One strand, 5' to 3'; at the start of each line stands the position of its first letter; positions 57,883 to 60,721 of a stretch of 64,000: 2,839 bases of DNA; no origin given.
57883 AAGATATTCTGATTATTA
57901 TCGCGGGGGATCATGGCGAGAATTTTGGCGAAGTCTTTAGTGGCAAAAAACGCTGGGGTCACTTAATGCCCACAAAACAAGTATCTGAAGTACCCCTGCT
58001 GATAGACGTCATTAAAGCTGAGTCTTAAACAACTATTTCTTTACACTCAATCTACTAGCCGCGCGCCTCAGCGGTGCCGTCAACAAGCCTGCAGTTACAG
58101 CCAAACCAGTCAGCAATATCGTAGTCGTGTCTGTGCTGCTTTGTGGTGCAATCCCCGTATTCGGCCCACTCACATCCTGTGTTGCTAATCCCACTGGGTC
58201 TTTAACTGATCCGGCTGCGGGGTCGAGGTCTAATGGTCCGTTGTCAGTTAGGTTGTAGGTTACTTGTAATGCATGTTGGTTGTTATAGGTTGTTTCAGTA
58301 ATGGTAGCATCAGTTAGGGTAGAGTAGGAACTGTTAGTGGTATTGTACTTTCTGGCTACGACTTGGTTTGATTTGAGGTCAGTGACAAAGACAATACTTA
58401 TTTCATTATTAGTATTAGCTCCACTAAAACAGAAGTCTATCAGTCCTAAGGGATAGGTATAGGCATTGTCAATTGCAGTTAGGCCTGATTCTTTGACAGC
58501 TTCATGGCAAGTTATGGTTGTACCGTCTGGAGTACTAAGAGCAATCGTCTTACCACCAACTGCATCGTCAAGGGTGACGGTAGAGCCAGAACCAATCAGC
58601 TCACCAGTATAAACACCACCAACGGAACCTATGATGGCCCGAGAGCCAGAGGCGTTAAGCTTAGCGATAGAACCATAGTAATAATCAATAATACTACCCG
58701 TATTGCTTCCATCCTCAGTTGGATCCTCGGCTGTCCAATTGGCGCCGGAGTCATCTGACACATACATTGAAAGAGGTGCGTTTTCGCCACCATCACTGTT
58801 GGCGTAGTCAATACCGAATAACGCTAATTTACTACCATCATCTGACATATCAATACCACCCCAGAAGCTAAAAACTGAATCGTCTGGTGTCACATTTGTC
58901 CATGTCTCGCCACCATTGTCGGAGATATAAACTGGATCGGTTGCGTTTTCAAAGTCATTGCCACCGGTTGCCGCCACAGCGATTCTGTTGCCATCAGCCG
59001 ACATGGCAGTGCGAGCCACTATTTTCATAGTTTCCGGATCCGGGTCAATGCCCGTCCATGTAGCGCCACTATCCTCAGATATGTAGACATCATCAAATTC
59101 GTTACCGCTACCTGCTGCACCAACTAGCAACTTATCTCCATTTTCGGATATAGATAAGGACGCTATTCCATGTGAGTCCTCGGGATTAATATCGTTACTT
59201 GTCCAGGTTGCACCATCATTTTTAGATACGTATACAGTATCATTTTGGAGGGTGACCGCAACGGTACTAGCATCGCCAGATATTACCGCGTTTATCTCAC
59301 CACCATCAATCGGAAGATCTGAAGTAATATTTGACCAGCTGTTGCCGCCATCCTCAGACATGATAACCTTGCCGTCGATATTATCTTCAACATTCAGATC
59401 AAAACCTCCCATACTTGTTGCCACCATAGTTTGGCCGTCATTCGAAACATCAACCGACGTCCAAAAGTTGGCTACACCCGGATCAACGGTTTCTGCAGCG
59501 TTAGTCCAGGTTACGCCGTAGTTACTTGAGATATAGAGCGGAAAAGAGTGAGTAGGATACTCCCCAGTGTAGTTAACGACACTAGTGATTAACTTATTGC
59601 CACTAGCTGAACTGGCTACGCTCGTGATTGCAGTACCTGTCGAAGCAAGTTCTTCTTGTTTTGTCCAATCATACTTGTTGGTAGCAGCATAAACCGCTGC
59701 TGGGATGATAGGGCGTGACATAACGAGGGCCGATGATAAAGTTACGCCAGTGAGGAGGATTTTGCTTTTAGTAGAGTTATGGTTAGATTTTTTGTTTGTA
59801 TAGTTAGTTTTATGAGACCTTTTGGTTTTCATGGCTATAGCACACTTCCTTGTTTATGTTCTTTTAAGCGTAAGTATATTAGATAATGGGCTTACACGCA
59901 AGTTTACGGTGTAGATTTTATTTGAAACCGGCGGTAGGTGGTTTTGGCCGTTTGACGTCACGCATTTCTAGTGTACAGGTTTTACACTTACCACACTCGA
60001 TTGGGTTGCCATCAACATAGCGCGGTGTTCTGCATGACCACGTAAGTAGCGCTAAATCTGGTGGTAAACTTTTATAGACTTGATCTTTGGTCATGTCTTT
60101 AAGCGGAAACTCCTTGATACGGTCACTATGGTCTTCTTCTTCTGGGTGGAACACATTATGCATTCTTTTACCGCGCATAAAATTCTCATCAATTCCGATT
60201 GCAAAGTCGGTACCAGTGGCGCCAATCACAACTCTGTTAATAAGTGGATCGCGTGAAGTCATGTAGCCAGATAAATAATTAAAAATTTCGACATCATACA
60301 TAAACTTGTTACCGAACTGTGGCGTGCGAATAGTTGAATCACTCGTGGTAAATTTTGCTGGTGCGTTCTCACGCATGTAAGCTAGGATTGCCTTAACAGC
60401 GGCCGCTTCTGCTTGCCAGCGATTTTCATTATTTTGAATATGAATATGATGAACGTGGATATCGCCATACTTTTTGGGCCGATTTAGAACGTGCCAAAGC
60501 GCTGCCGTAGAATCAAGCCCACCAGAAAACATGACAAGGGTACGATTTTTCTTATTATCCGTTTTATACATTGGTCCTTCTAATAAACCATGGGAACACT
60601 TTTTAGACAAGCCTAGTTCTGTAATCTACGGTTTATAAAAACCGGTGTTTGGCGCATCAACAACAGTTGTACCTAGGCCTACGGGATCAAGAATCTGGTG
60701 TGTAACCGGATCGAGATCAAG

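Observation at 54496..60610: Tandemly duplicated unit: QueC-like PP-loop ATPase next to a BNR beta-propeller surface protein with a PNTG sorting-type signal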

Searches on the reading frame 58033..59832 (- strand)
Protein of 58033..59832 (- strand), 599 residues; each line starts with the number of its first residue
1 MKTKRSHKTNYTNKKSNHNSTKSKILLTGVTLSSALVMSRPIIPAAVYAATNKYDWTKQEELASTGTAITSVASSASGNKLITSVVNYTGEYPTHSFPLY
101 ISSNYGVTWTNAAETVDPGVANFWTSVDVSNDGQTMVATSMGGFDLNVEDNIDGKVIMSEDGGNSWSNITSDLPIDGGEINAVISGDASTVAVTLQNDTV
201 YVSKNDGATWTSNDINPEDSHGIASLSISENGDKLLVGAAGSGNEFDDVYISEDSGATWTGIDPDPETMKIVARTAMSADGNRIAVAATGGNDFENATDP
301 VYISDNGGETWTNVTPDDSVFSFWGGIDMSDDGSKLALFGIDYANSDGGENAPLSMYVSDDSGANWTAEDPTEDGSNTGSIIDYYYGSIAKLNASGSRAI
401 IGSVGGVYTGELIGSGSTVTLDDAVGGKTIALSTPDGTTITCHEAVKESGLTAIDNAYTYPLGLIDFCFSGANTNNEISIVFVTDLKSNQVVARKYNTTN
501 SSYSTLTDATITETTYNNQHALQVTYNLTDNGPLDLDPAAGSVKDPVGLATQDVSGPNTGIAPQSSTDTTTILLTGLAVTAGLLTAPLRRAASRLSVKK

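Call 3: search_protein_families(library=pfam, proteins=[window:58033-59832:-], max_evalue=0.01)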
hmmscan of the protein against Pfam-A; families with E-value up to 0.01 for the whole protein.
window:58033-59832:- (599 aa): 5 families
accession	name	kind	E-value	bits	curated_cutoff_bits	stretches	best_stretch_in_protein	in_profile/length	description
PF15902.12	Sortilin-Vps10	-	1.7e-15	57.2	33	1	155-288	2-136/446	Sortilin, neurotensin receptor 3,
PF13088.12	BNR_2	-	1e-05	25.5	31.4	1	201-368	85-250/277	BNR repeat-like domain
PF02012.26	BNR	-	2.7e-05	23.9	27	0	302-312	1-11/12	BNR/Asp-box repeat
PF24681.1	Kelch_KLHDC2_KLHL20_DRC7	-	0.00024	20.9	50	1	197-341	25-172/221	KLHDC2/KLHL20/DRC7 Kelch-repeats domain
PF06232.16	ATS3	-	0.0032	17.8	27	1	454-514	10-68/125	Embryo-specific protein 3, (ATS3)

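Call 4: search_protein_families(library=ncbifam, proteins=[window:58033-59832:-], max_evalue=0.01)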
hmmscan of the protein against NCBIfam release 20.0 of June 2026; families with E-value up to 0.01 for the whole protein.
window:58033-59832:- (599 aa): 2 families
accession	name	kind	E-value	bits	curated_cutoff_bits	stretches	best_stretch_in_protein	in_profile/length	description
NF041766.1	choice_anch_U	domain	1.9e-09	38.2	32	1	457-550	4-91/92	choice-of-anchor U domain-containing protein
NF053688.1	BamI_Bacteroidota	equivalog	5.2e-08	32.6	370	1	158-370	189-397/452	BamI family beta-barrel-assembly machinery protein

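Call 5: search_protein_families(library=padloc, proteins=[window:58033-59832:-], max_evalue=0.01)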
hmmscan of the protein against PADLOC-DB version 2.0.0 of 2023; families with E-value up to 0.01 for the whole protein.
window:58033-59832:- (599 aa): 0 families

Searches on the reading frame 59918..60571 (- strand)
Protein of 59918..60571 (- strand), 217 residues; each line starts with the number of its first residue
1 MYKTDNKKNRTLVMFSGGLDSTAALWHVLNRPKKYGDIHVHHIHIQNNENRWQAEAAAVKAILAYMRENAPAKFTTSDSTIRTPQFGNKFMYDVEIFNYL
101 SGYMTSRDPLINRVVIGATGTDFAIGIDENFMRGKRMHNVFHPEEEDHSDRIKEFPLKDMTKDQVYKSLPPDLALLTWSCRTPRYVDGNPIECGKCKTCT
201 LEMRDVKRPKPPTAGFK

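Call 3: search_protein_families(library=pfam, proteins=[window:59918-60571:-], max_evalue=0.01)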
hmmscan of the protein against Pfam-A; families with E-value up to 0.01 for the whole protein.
window:59918-60571:- (217 aa): 3 families
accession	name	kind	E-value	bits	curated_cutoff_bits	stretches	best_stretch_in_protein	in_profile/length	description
PF06508.19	QueC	-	1.2e-08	35.1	22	2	11-64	2-49/210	Queuosine biosynthesis protein QueC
PF01171.26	ATP_bind_3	-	0.0026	17.9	27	1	11-56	2-50/182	PP-loop family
PF01902.24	Diphthami_syn_2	-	0.0084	16.1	23.2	0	10-31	2-23/219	Diphthamide synthase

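Call 4: search_protein_families(library=ncbifam, proteins=[window:59918-60571:-], max_evalue=0.01)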
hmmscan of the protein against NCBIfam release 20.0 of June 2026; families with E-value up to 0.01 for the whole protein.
window:59918-60571:- (217 aa): 4 families
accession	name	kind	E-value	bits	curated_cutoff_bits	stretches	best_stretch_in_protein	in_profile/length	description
TIGR00364.1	TIGR00364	equivalog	0.00031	20.4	150.3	0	12-32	2-22/201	7-cyano-7-deazaguanine synthase QueC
TIGR02432.1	lysidine_TilS_N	equivalog_domain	0.00085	19.3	93.6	1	11-65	2-56/189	tRNA lysidine(34) synthetase TilS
NF041925.1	QatC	equivalog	0.0016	17.4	280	0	4-55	96-144/398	Qat anti-phage system QueC-like protein QatC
NF007942.0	PRK10660.1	equivalog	0.0019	17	606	1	7-47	16-56/439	tRNA lysidine(34) synthetase TilS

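Call 5: search_protein_families(library=padloc, proteins=[window:59918-60571:-], max_evalue=0.01)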
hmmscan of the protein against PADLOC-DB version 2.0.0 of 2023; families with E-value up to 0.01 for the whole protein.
window:59918-60571:- (217 aa): 1 family
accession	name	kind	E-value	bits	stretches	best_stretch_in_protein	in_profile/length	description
PDLC00911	QueC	-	7.2e-09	34.1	1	6-200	3-179/190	QueC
